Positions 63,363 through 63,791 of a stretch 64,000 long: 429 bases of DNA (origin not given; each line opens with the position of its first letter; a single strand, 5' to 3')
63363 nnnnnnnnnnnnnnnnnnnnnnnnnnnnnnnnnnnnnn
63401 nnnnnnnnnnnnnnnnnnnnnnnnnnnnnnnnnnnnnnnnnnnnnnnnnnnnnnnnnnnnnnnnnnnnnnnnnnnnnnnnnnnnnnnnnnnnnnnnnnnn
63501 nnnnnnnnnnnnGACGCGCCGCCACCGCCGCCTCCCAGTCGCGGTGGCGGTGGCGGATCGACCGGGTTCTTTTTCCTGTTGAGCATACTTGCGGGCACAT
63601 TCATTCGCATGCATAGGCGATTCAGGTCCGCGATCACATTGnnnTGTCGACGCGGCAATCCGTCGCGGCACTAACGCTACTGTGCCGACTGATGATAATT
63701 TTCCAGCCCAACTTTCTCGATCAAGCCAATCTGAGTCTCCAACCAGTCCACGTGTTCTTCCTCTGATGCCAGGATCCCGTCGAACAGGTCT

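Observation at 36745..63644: GlyGly-CTERM-like tails on three proteins within an exosortase (PEP-CTERM) island, with no rhombosortase in the window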

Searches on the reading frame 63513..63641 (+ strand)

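Call 9: search_protein_families(library=ncbifam, proteins=[window:63513-63641:+], max_evalue=10)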
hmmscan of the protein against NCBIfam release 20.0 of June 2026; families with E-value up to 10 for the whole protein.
seq(43 aa): 1 family
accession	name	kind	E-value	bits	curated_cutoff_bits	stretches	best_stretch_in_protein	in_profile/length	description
NF038115.1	SVAGG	subfamily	0.13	11.3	150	1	8-32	380-404/407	SVAGG family GlyGly-CTERM protein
